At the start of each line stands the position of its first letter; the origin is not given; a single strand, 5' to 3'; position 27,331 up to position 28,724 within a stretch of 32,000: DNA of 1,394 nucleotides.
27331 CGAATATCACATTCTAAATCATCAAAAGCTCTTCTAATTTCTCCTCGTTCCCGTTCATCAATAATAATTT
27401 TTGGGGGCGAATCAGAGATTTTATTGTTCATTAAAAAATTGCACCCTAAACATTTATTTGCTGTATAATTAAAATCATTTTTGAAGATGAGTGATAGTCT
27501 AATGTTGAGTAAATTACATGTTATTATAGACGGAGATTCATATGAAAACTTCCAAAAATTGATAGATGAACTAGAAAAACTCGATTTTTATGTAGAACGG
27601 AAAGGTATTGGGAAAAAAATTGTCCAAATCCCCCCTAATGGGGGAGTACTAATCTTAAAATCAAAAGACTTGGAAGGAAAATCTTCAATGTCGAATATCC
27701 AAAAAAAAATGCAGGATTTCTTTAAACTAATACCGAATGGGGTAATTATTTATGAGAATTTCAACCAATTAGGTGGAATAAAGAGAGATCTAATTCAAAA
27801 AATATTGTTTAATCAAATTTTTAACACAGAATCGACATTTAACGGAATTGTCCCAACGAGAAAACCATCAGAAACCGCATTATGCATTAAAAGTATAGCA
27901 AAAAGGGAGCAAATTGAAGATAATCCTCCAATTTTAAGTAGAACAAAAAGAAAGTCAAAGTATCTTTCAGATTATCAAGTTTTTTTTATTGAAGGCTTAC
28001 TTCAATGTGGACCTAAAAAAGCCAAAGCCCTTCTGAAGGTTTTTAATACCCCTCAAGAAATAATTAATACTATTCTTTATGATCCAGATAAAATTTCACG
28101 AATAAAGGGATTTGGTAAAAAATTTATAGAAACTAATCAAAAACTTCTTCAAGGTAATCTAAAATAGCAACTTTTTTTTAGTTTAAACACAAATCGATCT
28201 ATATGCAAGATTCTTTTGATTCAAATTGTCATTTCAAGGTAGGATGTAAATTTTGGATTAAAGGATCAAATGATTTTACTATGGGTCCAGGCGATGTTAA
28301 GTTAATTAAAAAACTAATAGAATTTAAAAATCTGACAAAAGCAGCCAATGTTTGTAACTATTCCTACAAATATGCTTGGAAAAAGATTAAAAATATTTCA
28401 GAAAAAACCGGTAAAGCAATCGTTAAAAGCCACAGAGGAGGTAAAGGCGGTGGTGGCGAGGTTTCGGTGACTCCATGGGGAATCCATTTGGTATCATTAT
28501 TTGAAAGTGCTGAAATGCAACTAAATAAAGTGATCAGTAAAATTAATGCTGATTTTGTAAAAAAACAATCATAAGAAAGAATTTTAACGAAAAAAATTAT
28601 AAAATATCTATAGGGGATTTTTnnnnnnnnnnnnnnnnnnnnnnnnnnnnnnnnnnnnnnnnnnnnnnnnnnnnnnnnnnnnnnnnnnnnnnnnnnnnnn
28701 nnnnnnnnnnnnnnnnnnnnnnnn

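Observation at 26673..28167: Divergent gene pair: active short XPF plus a catalytically degenerate ERCC4-(HhH)2 paralog (XPF-ERCC1-like arrangement in an archaeon)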

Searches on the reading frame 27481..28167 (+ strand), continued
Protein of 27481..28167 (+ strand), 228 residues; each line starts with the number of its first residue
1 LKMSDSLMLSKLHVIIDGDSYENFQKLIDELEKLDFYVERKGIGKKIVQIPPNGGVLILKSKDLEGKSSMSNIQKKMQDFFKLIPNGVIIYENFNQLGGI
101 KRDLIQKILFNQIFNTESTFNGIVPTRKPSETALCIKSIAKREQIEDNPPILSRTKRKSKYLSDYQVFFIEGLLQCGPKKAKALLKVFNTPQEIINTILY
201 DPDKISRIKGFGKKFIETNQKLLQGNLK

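Call 60: search_protein_families(library=pfam, proteins=[P0067, P0076, L005:291-2912:+, L005:3700-5001:+, L010:3743-4525:+, L010:2521-3741:+], max_evalue=0.01)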
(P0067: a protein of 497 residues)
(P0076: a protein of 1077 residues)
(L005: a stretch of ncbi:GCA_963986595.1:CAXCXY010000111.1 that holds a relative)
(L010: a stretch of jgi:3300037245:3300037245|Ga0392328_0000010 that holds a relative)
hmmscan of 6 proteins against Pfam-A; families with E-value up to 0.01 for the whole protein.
P0067 (497 aa): 1 family
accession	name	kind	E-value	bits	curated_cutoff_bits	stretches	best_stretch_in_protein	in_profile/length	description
PF15742.10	DUF4686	-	0.0063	16.1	31.3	0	453-493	299-339/384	Domain of unknown function (DUF4686)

P0076 (1077 aa): 11 families
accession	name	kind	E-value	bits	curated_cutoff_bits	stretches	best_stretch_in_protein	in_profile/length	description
PF02732.21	ERCC4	-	2.8e-31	108.7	24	2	865-983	1-139/140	ERCC4 domain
PF00270.35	DEAD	-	6e-24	85.1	26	1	22-183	2-166/167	DEAD/DEAH box helicase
PF00271.37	Helicase_C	-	4.3e-22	78.9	23.5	1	368-480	6-109/110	Helicase conserved C-terminal domain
PF14520.12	HHH_5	-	1.4e-20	73.9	27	2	1017-1067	6-57/57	Helix-hairpin-helix domain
PF04851.21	ResIII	-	1.5e-19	71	22.5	1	21-178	5-163/164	Type III restriction enzyme, res subunit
PF12826.13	HHH_2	-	7.8e-13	48.8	27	2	783-833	6-56/64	Helix-hairpin-helix motif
PF21210.2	RNA_helicase_helical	-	2.8e-11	43.9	27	1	236-332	3-97/108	Putative ATP-dependent RNA helicase, helical bundle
PF00633.29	HHH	-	4.1e-10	39.4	24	1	1036-1064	2-30/30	Helix-hairpin-helix motif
PF22590.2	Cas3-like_C_2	-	3.4e-05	24.5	27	1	378-481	3-105/106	CRISPR-associated nuclease/helicase Cas3, C-terminal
PF12836.13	HHH_3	-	0.00021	21.8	27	0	1041-1075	10-44/65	Helix-hairpin-helix motif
PF14716.13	HHH_8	-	0.0044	17.8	30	0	1044-1067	47-70/73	Helix-hairpin-helix domain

L005:291-2912:+ (873 aa): 6 families
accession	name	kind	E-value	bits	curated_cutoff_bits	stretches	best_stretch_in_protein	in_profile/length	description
PF00270.35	DEAD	-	1.3e-27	97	26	1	36-196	1-163/167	DEAD/DEAH box helicase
PF04851.21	ResIII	-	1.4e-14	54.8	22.5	1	50-194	23-162/164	Type III restriction enzyme, res subunit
PF00271.37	Helicase_C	-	2.9e-11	44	23.5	1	240-406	6-110/110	Helicase conserved C-terminal domain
PF21794.3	RAD51D_N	-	0.00053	20.6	27.3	1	800-843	10-53/60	RAD51D, N-terminal domain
PF13401.12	AAA_22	-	0.00067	20.4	27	1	52-178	7-107/130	AAA domain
PF03237.21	Terminase_6N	-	0.009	16.1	22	0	57-106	4-54/215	Terminase large subunit, T4likevirus-type, N-terminal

L005:3700-5001:+ (433 aa): 0 families

L010:3743-4525:+ (260 aa): 0 families

L010:2521-3741:+ (406 aa): 0 families

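Call 65: find_encoding_contigs(protein=P0141, flank=6000, max_places=1)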
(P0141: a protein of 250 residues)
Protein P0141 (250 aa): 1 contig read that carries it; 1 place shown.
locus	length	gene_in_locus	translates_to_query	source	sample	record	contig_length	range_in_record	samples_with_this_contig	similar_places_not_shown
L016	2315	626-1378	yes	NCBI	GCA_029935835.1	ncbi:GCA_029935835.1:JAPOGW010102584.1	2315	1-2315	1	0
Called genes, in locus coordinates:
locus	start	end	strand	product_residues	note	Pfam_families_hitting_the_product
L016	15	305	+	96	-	PF13431:TPR_17 (faint), PF07720:TPR_3 (faint)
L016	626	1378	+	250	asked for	PF02732:ERCC4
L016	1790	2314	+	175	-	?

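Call 66: find_encoding_contigs(protein=P0098, flank=6000, max_places=1)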
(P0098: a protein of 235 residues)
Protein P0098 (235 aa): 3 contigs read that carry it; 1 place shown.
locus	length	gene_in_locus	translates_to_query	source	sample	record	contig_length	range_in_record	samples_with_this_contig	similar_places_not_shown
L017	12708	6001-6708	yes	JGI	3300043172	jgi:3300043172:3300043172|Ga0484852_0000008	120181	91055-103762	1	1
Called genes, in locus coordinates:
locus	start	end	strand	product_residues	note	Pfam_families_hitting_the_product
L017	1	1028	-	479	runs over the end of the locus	PF00083:Sugar_tr, PF07690:MFS_1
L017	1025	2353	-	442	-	PF00752:XPG_N (weak), PF00867:XPG_I, PF01367:5_3_exonuc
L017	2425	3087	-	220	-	PF04212:MIT (faint), PF13181:TPR_8 (faint)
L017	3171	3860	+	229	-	PF02732:ERCC4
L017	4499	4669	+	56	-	-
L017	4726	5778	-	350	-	-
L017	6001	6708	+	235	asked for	PF02732:ERCC4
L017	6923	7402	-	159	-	-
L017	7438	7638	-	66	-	-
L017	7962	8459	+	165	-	PF18967:PycTM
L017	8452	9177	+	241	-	-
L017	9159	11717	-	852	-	PF00270:DEAD, PF04851:ResIII, PF00271:Helicase_C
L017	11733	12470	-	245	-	-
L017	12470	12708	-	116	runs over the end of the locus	-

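Call 67: find_encoding_contigs(protein=P0059, flank=6000, max_places=1)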
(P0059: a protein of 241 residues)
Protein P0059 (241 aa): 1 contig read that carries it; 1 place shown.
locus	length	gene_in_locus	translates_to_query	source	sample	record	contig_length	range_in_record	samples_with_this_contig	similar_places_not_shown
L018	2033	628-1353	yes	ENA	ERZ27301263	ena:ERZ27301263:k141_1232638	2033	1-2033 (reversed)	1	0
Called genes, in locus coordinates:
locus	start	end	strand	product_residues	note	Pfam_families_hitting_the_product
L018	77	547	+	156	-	-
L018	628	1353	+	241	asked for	PF02732:ERCC4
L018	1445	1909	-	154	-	-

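Call 92: find_related_loci(query=A1, collection=metagenome_contigs, flank=3500)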
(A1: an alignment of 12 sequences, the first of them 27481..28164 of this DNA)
Query A1 (228 aa) in metagenome_contigs; peptide patterns used: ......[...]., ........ (x = any residue, [..] = any of these).
199 stretches matched a pattern; 3 encode a relative of the query (tblastn E <= 1e-3); 3 distinct loci.
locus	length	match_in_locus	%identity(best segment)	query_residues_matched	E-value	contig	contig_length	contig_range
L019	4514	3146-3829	79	1-228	1e-119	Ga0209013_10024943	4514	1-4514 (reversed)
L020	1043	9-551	87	48-228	1e-112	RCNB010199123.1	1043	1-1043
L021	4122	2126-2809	62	1-228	1e-93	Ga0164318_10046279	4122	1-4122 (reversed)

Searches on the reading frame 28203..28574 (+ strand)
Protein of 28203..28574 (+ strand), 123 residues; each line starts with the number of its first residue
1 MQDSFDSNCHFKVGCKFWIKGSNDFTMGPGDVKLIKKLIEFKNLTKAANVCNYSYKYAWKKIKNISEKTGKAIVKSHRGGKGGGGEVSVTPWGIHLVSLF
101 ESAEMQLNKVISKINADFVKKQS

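Call 3: search_protein_families(library=pfam, proteins=[window:28203-28574:+], max_evalue=1)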
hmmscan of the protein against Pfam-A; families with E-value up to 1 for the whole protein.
window:28203-28574:+ (123 aa): 1 family
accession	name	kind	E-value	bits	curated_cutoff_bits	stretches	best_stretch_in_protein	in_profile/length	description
PF00126.33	HTH_1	-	0.0022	18.3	26.6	1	32-91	4-57/60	Bacterial regulatory helix-turn-helix protein, lysR family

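Call 59: search_protein_families(library=ncbifam, proteins=[window:28203-28574:+], max_evalue=0.1)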
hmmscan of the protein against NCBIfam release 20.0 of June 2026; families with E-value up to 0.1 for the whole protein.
window:28203-28574:+ (123 aa): 2 families
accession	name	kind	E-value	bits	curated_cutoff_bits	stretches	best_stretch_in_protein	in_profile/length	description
TIGR00637.1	ModE_repress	subfamily_domain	1e-15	57.6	98.5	1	27-117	2-91/100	ModE molybdate transport repressor domain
NF007957.0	PRK10676.1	equivalog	4.1e-10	39.2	369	1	28-105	18-94/263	molybdenum-dependent transcriptional regulator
